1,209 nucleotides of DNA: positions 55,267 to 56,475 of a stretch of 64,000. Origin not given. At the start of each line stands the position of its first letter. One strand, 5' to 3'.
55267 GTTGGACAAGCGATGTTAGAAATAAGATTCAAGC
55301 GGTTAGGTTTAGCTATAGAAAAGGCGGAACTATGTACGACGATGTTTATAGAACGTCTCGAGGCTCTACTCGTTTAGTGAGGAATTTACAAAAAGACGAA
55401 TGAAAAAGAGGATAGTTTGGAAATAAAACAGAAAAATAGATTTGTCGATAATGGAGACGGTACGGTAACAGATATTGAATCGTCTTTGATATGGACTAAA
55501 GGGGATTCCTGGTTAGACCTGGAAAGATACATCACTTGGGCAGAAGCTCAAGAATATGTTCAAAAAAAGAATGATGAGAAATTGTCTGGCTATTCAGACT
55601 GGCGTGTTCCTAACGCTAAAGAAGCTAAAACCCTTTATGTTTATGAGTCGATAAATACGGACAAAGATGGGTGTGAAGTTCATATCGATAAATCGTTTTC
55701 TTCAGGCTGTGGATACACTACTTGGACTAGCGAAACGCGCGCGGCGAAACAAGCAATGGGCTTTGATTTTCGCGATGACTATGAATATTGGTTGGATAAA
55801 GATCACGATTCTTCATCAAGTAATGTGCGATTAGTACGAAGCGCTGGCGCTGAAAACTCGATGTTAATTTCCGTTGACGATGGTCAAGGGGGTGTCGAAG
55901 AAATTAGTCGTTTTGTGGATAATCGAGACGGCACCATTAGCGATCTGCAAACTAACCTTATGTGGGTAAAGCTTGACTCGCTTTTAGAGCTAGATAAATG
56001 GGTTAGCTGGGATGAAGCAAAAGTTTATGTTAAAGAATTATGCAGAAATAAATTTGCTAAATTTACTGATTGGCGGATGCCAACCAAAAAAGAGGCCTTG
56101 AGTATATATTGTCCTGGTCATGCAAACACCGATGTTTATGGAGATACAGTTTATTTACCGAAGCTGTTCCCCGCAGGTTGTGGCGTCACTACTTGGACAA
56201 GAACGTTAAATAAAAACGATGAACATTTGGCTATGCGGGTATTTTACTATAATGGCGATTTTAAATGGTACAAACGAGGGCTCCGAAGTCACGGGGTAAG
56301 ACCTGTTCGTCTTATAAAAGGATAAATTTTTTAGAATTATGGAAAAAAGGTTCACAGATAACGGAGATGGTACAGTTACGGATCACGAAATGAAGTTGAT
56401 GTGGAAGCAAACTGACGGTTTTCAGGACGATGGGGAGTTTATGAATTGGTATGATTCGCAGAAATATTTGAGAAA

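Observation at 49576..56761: Array of eight DUF1566/Lcl-C-like (C-type-lectin-like) domains in seven ORFs, six of them without any export signal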

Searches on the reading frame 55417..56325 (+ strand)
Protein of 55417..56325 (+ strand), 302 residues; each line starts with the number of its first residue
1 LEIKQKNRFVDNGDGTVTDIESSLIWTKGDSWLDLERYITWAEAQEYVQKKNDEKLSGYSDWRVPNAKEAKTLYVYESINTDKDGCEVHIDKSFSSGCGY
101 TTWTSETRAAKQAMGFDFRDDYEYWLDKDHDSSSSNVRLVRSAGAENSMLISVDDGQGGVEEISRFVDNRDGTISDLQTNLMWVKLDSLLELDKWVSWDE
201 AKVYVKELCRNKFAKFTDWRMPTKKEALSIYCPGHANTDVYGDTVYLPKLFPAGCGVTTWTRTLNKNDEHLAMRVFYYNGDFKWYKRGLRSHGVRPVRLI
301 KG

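Call 3: search_protein_families(library=pfam, proteins=[window:55417-56325:+], max_evalue=0.1)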
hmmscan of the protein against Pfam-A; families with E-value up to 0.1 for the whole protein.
window:55417-56325:+ (302 aa): 2 families
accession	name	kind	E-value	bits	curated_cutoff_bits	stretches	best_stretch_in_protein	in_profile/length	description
PF07603.17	Lcl_C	-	1.6e-38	132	34.9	2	15-141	1-117/117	Lcl C-terminal domain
PF16245.10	DUF4902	-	0.0079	16.5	25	0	86-145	31-91/118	Domain of unknown function (DUF4902)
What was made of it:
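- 55417..56325 (+): O6: leaderless two-domain Lcl_C protein with an acidic first domain and a basic second domain. PF07603 at 132 bits in two stretches (call 3).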

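Call 9: find_related_loci(query=window:55417-56325:+, collection=genome_contigs, flank=10000)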
Query window:55417-56325:+ (302 aa) in genome_contigs; peptide patterns used: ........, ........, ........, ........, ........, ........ (x = any residue, [..] = any of these).
54 stretches matched a pattern; 25 encode a relative of the query (tblastn E <= 1e-3); 25 distinct loci.
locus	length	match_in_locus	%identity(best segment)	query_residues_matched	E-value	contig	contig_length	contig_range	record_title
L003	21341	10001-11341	90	1-302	0e+0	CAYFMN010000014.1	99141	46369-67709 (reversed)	MAG TPA_asm: uncultured Nitrospinota bacterium isolate ERP019367_co1_96 genome assembly, contig: NODE_284_length_99141_c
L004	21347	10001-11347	91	1-302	0e+0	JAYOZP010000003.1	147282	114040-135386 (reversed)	MAG: Nitrospinales bacterium isolate 139561_S162_rosella_bins.tsv.096 NODE_57_length_147282_cov_6.728521, whole genome s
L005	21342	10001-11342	89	1-302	0e+0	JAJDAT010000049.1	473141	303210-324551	MAG: Nitrospinia bacterium isolate OFTM166 OFTM166_48, whole genome shotgun sequence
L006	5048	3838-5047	80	1-300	2e-147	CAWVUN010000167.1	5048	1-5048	MAG TPA_asm: uncultured bacterium isolate ERR3589563_binner13_82 genome assembly, contig: ERZ7462600.17598, whole genome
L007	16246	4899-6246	62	6-301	1e-128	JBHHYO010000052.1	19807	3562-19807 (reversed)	MAG: Nitrospinales bacterium isolate Maj_2_bin.45 NODE_1328_length_19807_cov_13.259467, whole genome shotgun sequence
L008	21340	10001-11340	54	2-301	8e-108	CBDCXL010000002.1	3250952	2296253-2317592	MAG: Nitrospinales bacterium isolate 4e79c772-6b72-4db0-bd25-b8212fbdc190 genome assembly, contig: contig_2, whole genom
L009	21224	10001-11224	55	2-297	9e-108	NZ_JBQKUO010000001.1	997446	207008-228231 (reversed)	Nitrospina sp. 32_T5 spades_3, whole genome shotgun sequence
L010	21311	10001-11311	54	2-301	4e-106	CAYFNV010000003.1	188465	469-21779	MAG TPA_asm: uncultured Nitrospina sp. isolate ERP019367_co1_61 genome assembly, contig: NODE_102_length_188465_cov_26.7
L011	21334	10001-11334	53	2-302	9e-106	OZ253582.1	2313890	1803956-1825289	MAG: Nitrospinales bacterium isolate d88e25f9-fceb-4c12-a94a-4a5aae773960 genome assembly, chromosome: 1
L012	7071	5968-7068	53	2-301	4e-105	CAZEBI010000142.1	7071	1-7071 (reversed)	MAG TPA_asm: uncultured Nitrospina sp. isolate SRP215229_co1_186 genome assembly, contig: NODE_7741_length_7071_cov_11.6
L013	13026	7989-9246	52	5-301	6e-105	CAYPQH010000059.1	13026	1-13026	MAG TPA_asm: uncultured Nitrospinaceae bacterium isolate SRP128015_co3_424 genome assembly, contig: NODE_5347_length_130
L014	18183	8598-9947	55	8-301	1e-104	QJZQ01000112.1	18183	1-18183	MAG: Nitrospirae bacterium isolate SZUA-350 scaffold_8400, whole genome shotgun sequence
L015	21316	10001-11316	53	2-302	3e-104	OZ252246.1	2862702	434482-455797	MAG: Nitrospinales bacterium isolate 09764799-6df8-48cc-ac82-a3f7e3b0517f genome assembly, chromosome: 1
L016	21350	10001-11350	51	2-301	2e-104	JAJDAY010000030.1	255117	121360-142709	MAG: Nitrospinaceae bacterium isolate OFTM181 OFTM181_29, whole genome shotgun sequence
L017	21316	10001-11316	53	2-302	4e-104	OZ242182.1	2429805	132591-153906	MAG: Nitrospinales bacterium isolate ec82e2e8-b931-44c7-adfe-dcca6f622aa9 genome assembly, chromosome: 1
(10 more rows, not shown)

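Call 30: find_homologous_proteins(query=window:55417-56325:+, max_evalue=1e-10)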
Query window:55417-56325:+ (302 aa): 951 proteins with E <= 1e-10 among 2091 candidates; the best 120 are listed.
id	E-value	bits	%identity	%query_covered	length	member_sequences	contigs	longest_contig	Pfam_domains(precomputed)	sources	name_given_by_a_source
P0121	5.4e-207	704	100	100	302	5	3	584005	PF07603.18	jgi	-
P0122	5.5e-192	655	91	100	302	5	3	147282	PF07603.18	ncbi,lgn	-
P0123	2.9e-186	636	88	100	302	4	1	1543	PF07603.18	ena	-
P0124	2.9e-182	623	87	100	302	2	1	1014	PF07603.18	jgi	-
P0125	2.2e-173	594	83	100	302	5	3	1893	PF07603.18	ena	-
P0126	3.3e-126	439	62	98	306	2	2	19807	PF07603.18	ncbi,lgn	ncbi:MAG: DUF1566 domain-containing protein [Nitrospinales bacterium]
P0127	4.0e-121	422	60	100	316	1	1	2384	PF07603.18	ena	-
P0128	2.6e-115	403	55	100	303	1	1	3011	PF07603.18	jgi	jgi:hypothetical protein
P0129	5.9e-114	399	57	99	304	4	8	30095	PF07603.18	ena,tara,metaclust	tara:strand:- start:4439 stop:5353 length:915 start_codon:yes stop_codon:yes gene_type:complete|meta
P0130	2.4e-111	390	54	100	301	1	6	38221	PF07603.18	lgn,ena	-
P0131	3.1e-109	383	57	97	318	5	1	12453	PF07603.18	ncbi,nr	ncbi:MAG: DUF1566 domain-containing protein [Nitrospinae bacterium]|nr:DUF1566 domain-containing pro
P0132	3.3e-109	383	56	99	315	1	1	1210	PF07603.18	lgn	-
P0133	1.1e-107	378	57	99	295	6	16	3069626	PF07603.18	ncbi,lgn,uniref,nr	ncbi:Lcl C-terminal domain-containing protein [Nitrospina gracilis]|uniref:Lcl C-terminal domain-con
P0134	2.4e-107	377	53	99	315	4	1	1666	PF07603.18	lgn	-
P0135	2.6e-107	377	57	99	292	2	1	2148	PF07603.18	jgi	jgi:hypothetical protein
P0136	5.0e-107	376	57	99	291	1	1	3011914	PF07603.18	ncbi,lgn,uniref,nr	ncbi:Lcl C-terminal domain-containing protein [Nitrospina watsonii]|uniref:Lcl C-terminal domain-con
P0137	2.0e-106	374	56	98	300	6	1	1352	PF07603.18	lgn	-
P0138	7.4e-106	372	54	99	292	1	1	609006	PF07603.18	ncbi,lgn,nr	ncbi:MAG: hypothetical protein NPINA01_23730 [Nitrospinaceae bacterium]|nr:MAG: hypothetical protein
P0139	1.9e-105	371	54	98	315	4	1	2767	PF07603.18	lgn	-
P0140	2.3e-105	370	54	100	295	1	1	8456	PF07603.18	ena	-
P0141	5.2e-105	369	53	99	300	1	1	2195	PF07603.18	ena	-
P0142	5.3e-105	369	54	97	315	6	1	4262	PF07603.18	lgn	-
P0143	6.0e-105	369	55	99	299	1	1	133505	PF07603.18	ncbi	-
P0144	6.7e-105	369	54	97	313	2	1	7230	PF07603.18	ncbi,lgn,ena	-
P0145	7.1e-105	369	56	99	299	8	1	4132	PF07603.18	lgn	-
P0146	8.5e-105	369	56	99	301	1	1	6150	PF07603.18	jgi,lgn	jgi:hypothetical protein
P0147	1.5e-104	368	54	98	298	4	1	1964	PF07603.18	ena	-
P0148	2.3e-104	367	54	99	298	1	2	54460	PF07603.18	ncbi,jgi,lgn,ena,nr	ncbi:MAG: DUF1566 domain-containing protein [Nitrospinota bacterium]|nr:DUF1566 domain-containing pr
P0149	3.0e-104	367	52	98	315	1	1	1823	PF07603.18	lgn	-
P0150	5.7e-104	366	53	100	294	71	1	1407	PF07603.18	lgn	-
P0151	6.3e-104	366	55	99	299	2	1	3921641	PF07603.18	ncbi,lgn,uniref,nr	ncbi:MAG: DUF1566 domain-containing protein [Candidatus Nitronauta litoralis]|uniref:DUF1566 domain-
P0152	9.0e-104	365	53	98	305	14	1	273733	PF07603.18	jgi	jgi:hypothetical protein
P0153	1.0e-103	365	55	100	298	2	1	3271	PF07603.18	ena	-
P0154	1.8e-103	364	53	99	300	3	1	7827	PF07603.18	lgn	-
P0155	1.8e-103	364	55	97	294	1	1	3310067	PF07603.18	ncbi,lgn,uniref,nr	ncbi:MAG: DUF1566 domain-containing protein [Candidatus Nitrohelix vancouverensis]|uniref:DUF1566 do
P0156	5.2e-103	363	53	99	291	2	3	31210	PF07603.18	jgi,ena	-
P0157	6.2e-103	362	53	99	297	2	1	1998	PF07603.18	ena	-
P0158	1.5e-102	361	56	98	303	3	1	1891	PF07603.18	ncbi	-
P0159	4.3e-102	360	55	99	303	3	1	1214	PF07603.18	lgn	-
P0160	4.4e-102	360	54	97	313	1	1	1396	PF07603.18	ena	-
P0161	4.9e-102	359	55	98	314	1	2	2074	PF07603.18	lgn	-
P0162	8.6e-102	359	55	99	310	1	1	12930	PF07603.18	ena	-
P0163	1.3e-101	358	55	99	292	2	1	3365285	PF07603.18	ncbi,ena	-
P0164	3.1e-101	357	53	99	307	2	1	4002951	PF07603.18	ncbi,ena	-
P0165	3.4e-101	357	52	98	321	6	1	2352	PF07603.18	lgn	-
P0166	3.5e-101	357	56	97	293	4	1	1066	PF07603.18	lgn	-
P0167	8.7e-101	355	53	98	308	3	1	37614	PF07603.18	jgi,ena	-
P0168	1.4e-100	355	53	98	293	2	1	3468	PF07603.18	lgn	-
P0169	3.9e-100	353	54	97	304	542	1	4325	PF07603.18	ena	-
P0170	6.2e-100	353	53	98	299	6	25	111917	PF07603.18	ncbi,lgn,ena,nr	ncbi:MAG: DUF1566 domain-containing protein [Nitrospina sp.]|nr:DUF1566 domain-containing protein [N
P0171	6.7e-100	352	52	99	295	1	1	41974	PF07603.18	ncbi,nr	ncbi:hypothetical protein UR09_00630 [Candidatus Nitromaritima sp. SCGC AAA799-A02]|nr:hypothetical 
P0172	7.0e-100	352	53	99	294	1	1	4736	PF07603.18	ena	-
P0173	7.1e-100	352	51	99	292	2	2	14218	PF07603.18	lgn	-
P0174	7.4e-100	352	52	99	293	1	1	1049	PF07603.18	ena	-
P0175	1.8e-99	351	53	98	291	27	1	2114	PF07603.18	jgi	jgi:hypothetical protein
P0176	3.0e-99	350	53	98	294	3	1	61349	PF07603.18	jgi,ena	-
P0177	5.2e-99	350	52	98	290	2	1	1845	PF07603.18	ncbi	-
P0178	8.1e-99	349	52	99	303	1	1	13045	PF07603.18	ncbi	-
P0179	1.4e-98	348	52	99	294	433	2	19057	PF07603.18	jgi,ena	jgi:predicted GNAT family N-acyltransferase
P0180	2.9e-98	347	53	96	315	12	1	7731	PF07603.18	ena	-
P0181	3.0e-98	347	53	98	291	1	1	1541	PF07603.18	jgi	jgi:hypothetical protein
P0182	4.0e-98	347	52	99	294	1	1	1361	PF07603.18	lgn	-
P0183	4.8e-98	346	52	99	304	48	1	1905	PF07603.18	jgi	-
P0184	5.7e-98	346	53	97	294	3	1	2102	PF07603.18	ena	-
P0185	1.2e-97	345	52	98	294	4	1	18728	PF07603.18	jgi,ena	-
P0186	1.2e-97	345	54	98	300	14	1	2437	PF07603.18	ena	-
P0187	1.9e-97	344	54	98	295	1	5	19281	PF07603.18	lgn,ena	-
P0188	4.5e-97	343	52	97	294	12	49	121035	PF07603.18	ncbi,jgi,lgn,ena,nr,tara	ncbi:MAG TPA: DUF1566 domain-containing protein [Nitrospinaceae bacterium]|jgi:hypothetical protein|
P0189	5.7e-97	343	53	97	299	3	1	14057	PF07603.18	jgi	-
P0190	6.1e-97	343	52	97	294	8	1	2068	PF07603.18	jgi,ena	-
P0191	6.6e-97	343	52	100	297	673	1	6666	PF07603.18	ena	-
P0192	8.3e-97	342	50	98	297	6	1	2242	PF07603.18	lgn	-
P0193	1.8e-96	341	52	99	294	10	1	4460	PF07603.18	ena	-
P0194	1.9e-96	341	52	98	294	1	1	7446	PF07603.18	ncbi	-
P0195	2.2e-96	341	53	98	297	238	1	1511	PF07603.18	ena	-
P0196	3.7e-96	340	51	98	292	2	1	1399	PF07603.18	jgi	-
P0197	3.8e-96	340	51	99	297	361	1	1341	PF07603.18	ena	-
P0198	3.9e-96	340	50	99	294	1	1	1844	PF07603.18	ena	-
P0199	7.2e-96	339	51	98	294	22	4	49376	PF07603.18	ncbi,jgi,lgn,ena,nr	ncbi:MAG: DUF1566 domain-containing protein [Nitrospinaceae bacterium]|jgi:hypothetical protein|nr:D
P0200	9.1e-96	339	53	97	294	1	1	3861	PF07603.18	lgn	-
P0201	7.5e-95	336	50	99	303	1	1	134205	PF07603.18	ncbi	-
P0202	1.4e-88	315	50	98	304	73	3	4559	PF07603.18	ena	-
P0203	1.1e-70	256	53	72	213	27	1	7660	PF07603.18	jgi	jgi:hypothetical protein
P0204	1.1e-54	204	53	62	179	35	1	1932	PF07603.18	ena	-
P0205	7.9e-50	188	58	46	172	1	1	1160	PF07603.18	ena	-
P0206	3.4e-27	114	44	44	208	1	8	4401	PF07603.18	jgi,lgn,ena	jgi:hypothetical protein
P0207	3.4e-27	114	44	44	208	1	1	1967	PF07603.18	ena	-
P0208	3.8e-27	113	44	44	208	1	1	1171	PF07603.18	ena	-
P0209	3.9e-27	113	44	44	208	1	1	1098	PF07603.18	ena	-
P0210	4.1e-27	113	44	44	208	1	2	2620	PF07603.18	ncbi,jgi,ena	-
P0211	4.3e-27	113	44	43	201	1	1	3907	PF07603.18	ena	-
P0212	4.6e-27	113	44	44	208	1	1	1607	PF07603.18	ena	-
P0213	4.8e-27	113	44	44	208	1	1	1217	PF07603.18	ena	-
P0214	4.9e-27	113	44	44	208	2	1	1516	PF07603.18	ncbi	-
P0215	5.4e-27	113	44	44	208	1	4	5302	PF07603.18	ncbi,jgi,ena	-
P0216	5.6e-27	113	42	45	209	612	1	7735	PF07603.18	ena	-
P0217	6.2e-27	113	44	44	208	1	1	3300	PF07603.18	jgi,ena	-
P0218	6.2e-27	113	44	44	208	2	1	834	PF07603.18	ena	-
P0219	6.3e-27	113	44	44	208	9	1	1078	PF07603.18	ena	-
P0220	6.3e-27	113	44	44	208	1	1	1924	PF07603.18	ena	-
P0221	6.6e-27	113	44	44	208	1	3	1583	PF07603.18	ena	-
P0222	7.0e-27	113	44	44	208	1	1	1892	PF07603.18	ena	-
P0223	7.5e-27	112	44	44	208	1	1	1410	PF07603.18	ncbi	-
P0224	7.5e-27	112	44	44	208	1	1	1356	PF07603.18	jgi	jgi:hypothetical protein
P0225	7.7e-27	112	44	44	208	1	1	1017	PF07603.18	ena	-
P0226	1.0e-26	112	44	43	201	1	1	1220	PF07603.18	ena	-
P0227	1.0e-26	112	44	44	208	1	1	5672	PF07603.18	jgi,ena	jgi:hypothetical protein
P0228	1.2e-26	112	44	43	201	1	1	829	PF07603.18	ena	-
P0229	1.3e-26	112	42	44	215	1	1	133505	PF07603.18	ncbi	-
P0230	1.4e-26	112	41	43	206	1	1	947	PF07603.18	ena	-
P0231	1.6e-26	111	44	44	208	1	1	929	PF07603.18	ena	-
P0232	1.6e-26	111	44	43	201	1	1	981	PF07603.18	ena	-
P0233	1.9e-26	111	42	46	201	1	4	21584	PF07603.18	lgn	-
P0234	2.0e-26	111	42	46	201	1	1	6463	PF07603.18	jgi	-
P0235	2.2e-26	111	44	43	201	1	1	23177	PF07603.18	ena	-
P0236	2.9e-26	111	44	43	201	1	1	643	PF07603.18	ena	-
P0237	3.0e-26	110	43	44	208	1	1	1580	PF07603.18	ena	-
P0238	3.2e-26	110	44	43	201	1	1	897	PF07603.18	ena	-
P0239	3.4e-26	110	44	44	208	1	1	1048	PF07603.18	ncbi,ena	-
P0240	3.4e-26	110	41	45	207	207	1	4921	PF07603.18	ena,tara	tara:strand:- start:779 stop:1402 length:624 start_codon:yes stop_codon:yes gene_type:complete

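Call 39: predict_structure(alignment_id=A3)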
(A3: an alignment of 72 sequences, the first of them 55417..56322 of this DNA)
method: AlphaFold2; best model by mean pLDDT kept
length: 302 residues; sequences in the alignment: 72
mean_pLDDT: 85.6   pTM: 0.79
mean pLDDT of the five models: 85.6, 83.3, 80.5, 80.0, 76.9
residues with pLDDT >= 90: 163; 70-90: 101; 50-70: 19; < 50: 19
segments of 3 or more residues with pLDDT < 50: 1-5, 109-122
pLDDT, mean of each block of 10 residues (from residue 1): 61 94 93 91 90 90 87 86 85 86 67 40 58 77 77 85 93 96 97 95 98 97 96 86 88 91 94 92 90 94 73
secondary structure, 60 per line:
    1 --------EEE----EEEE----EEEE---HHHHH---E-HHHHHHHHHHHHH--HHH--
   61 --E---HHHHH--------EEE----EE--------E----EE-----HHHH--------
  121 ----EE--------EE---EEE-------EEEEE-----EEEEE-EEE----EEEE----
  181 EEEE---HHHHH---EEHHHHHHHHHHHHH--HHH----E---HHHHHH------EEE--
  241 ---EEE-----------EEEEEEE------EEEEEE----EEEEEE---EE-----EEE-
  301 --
elements in order: E9-11 E16-19 E24-27 H31-35 H41-53 H67-71 E80-82 H109-112 E140-142 E150-154 E160-164 E166-168 E173-176 E181-184 H188-192 H198-210 H224-229 E236-238 E244-246 E258-264 E271-276 E281-286 E297-299
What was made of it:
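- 55417..56325 (+): AlphaFold pLDDT 85.6 and pTM 0.79 (call 39).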

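Call 41: search_protein_families(library=padloc, proteins=[window:55417-56325:+], max_evalue=0.01)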
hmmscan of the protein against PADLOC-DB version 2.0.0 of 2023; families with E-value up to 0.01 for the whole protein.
window:55417-56325:+ (302 aa): 0 families

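Call 42: search_protein_families(library=ncbifam, proteins=[window:55417-56325:+], max_evalue=0.01)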
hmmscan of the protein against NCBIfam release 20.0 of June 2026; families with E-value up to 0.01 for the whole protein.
window:55417-56325:+ (302 aa): 2 families
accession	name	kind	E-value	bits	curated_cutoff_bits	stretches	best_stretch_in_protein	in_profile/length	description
NF047850.1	Lsa25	exception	2.1e-07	31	260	0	45-75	116-146/207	surface adhesin Lsa25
NF052322.1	FimD_tip_adhes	equivalog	0.00055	18.8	170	0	200-230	581-610/664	fimbrial tip adhesin FimD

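Call 58: list_cluster_members(proteins=[P0133, P0377, P0284, P0374, P0375, P0278, P0344, P0332, P0297, P0285])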
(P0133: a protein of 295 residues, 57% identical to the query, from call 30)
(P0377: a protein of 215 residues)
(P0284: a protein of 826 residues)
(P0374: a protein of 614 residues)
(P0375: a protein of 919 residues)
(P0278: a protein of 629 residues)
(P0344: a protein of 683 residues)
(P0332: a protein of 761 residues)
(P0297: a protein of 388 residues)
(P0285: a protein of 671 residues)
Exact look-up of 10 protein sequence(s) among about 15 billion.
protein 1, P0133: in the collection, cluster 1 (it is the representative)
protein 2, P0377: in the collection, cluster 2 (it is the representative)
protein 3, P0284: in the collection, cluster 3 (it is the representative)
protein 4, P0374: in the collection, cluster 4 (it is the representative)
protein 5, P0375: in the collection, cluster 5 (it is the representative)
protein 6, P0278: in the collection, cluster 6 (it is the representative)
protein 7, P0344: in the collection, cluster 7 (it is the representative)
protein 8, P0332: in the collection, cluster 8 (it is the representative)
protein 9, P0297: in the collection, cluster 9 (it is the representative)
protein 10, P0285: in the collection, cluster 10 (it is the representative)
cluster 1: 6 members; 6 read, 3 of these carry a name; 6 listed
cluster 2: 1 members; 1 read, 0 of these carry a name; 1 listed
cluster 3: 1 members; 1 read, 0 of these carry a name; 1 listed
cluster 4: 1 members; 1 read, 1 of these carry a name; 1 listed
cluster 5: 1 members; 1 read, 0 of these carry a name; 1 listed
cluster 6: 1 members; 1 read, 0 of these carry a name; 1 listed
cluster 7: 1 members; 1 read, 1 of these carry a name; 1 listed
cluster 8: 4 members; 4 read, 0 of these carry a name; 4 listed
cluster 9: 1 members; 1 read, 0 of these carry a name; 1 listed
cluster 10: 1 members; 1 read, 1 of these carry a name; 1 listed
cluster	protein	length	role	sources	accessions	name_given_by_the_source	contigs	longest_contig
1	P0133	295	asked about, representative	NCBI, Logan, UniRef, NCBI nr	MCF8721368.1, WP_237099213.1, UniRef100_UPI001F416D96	Lcl C-terminal domain-containing protein [Nitrospina gracilis] | Lcl C-terminal domain-containing protein n=1 Tax=Nitrospina gracilis TaxID=35801 ... | DUF1566 domain-containing protein [Nitrospina gracilis]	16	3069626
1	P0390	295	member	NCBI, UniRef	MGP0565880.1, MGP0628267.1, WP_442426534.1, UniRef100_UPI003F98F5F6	DUF1566 domain-containing protein [Nitrospina sp. 32_T5] | Lcl C-terminal domain-containing protein n=1 Tax=unclassified Nitrospina TaxID=2638683 ...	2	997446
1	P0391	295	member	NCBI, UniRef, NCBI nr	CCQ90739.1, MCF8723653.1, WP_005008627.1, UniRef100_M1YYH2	hypothetical protein NITGR_360077 [Nitrospina gracilis 3/211] | Lcl C-terminal domain-containing protein n=1 Tax=Nitrospina gracilis (strain 3/211) ... | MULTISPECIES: DUF1566 domain-containing protein [Nitrospina]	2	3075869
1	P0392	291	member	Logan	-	-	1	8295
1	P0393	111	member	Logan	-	-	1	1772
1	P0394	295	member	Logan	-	-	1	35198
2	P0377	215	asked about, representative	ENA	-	-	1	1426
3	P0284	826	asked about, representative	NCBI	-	-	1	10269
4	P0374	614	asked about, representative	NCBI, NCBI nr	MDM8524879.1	DUF1566 domain-containing protein [Desulfococcaceae bacterium HSG8]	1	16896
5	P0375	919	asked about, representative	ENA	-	-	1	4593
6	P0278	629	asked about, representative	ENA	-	-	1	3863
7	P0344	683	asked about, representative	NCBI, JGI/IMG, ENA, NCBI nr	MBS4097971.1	MAG: DUF1566 domain-containing protein [Sulfuricella sp.] | DUF1566 domain-containing protein [Sulfuricella sp.]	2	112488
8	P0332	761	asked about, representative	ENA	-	-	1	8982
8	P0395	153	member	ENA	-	-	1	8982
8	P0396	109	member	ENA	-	-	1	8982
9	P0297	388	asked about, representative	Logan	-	-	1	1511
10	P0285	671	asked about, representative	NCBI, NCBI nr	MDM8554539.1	DUF1566 domain-containing protein [Desulfococcaceae bacterium HSG7]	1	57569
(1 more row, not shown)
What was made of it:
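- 55417..56325 (+): The N. gracilis orthologue is NITGR_360077 (call 58).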

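Call 60: fold_search(model_id=the predicted structure, library=pdb)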
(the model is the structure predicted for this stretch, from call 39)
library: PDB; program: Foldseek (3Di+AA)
matches with E <= 10: 303; with E <= 0.001: 0
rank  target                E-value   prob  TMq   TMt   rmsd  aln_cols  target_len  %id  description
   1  8q4e_A                3.5e-03  1.00  0.28  0.62   3.1       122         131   19  Structure of Legionella pneumophila Lcl C-terminal domain (released 2023-12-27)
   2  7qsr_A                4.5e-03  0.33  0.20  0.06  17.0       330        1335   10  CryoEM structure of the Ectodomain of Human PLA2R (released 2022-07-20)
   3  8tm0_A                5.7e-03  0.41  0.20  0.23  16.1       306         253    9  Preclinical Characterization of Pan-NKG2D Ligand-Binding NKG2D Receptor Decoys (released 2024-04-17)
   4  8k8h                  7.8e-03  0.35  0.21  0.12  16.1       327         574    8  Crystal structure of the CysR-CTLD3 fragment of human DEC205 (released 2024-02-28)
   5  8hbc_A                1.0e-02  0.25  0.19  0.13  15.6       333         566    9  Crystal structure of the CysR-CTLD3 fragment of human DEC205 (released 2023-11-01)
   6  5ao6_A                2.0e-02  0.16  0.17  0.13  16.2       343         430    8  Endo180 D1-4, trigonal form (released 2015-10-28)
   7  5ao5_A                4.0e-02  0.21  0.22  0.17  13.8       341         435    8  Endo180 D1-4, monoclinic form (released 2015-10-28)
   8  6inn_C                4.5e-02  0.15  0.20  0.12  16.1       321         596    8  Crystal structure of the CysR-CTLD3 fragment of human MR at acidic pH (pH 5.6) (released 2019-09-18)
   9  1jwi_B                5.3e-02  0.91  0.24  0.52   6.8       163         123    4  Crystal Structure of Bitiscetin, a von Willeband Factor-dependent Platelet Aggregation Inducer. (released 2001-11-28)
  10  5ao6_B                5.7e-02  0.18  0.21  0.15  15.8       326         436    9  Endo180 D1-4, trigonal form (released 2015-10-28)
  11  2ls8_MODEL_1_A        6.0e-02  0.44  0.17  0.32  14.1       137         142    8  Solution structure of human C-type lectin domain family 4 member D (released 2012-05-09)
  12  1iod_B                8.2e-02  0.82  0.22  0.49   6.9       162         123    4  CRYSTAL STRUCTURE OF THE COMPLEX BETWEEN THE COAGULATION FACTOR X BINDING PROTEIN FROM SNAKE VENOM AND THE GLA DOMAIN  (released 2001-06-27)
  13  6inn_A                8.7e-02  0.13  0.20  0.12  16.0       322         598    8  Crystal structure of the CysR-CTLD3 fragment of human MR at acidic pH (pH 5.6) (released 2019-09-18)
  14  5ew6_A                1.0e-01  0.13  0.21  0.16  15.4       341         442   10  Structure of ligand binding region of uPARAP at pH 7.4 without calcium (released 2016-08-10)
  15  1ijk_C                1.1e-01  0.51  0.20  0.44  10.8       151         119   10  The von Willebrand Factor mutant (I546V) A1 domain-botrocetin Complex (released 2002-07-10)
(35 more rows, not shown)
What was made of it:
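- On Pfam PF07603 Lcl_C / DUF1566: The same chain is also the top hit for the O6 model (call 60).
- Closest known: Snake-venom C-type-lectin-like proteins. Same: Snaclec chains appear among the structural matches to the two-domain O6 model (call 60).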
